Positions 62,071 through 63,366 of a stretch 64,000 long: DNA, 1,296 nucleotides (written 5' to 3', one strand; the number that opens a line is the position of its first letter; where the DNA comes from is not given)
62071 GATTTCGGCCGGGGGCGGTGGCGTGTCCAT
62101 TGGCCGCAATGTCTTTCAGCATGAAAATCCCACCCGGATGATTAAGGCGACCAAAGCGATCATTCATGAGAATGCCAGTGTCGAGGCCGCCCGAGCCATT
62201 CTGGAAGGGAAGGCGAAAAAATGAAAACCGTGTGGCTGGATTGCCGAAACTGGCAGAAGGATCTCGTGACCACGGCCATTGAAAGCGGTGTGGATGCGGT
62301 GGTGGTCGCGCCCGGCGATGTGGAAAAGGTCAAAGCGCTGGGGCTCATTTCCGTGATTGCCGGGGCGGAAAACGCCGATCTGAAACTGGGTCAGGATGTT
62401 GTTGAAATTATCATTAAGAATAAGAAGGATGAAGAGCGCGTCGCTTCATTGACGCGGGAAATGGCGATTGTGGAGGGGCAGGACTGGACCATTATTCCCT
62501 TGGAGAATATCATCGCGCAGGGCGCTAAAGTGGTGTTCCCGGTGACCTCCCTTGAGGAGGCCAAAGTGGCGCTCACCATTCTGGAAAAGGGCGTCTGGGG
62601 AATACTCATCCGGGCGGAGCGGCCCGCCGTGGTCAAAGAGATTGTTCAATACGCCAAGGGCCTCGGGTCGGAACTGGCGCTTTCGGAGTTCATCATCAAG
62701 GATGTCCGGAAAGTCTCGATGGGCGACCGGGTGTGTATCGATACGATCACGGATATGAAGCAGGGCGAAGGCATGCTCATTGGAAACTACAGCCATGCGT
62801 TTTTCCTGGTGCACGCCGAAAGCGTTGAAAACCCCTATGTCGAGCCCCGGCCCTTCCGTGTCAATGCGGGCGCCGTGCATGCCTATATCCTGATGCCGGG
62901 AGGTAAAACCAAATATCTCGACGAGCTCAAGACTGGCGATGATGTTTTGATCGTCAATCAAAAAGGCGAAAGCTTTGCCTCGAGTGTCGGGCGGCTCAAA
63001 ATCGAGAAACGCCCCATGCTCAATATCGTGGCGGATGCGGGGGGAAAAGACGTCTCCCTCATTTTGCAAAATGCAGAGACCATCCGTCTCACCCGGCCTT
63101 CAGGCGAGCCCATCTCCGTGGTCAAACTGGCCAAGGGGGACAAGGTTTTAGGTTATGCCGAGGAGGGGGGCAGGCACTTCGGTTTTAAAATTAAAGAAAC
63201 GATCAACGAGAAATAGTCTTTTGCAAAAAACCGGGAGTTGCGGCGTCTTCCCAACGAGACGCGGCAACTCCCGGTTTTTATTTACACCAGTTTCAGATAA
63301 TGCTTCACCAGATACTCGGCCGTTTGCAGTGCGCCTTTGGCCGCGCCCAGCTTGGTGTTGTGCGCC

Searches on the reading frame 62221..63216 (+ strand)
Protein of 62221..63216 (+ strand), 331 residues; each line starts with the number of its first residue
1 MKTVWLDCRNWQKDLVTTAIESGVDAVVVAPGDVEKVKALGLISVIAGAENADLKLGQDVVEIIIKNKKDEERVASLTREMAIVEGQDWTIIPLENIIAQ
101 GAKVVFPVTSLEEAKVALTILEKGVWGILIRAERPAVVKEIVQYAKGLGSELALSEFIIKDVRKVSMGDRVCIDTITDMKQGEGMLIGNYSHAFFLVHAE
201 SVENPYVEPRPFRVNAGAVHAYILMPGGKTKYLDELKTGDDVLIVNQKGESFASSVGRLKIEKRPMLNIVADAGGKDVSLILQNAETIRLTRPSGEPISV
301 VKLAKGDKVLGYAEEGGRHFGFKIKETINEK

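Call 41: search_protein_families(library=pfam, proteins=[window:62221-63216:+], max_evalue=0.00001)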
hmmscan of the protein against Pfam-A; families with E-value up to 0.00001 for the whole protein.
window:62221-63216:+ (331 aa): 1 family
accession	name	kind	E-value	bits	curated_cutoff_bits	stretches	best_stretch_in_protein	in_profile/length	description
PF01959.21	DHQS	-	5.3e-124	414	22.2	1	2-331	1-344/344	3-dehydroquinate synthase II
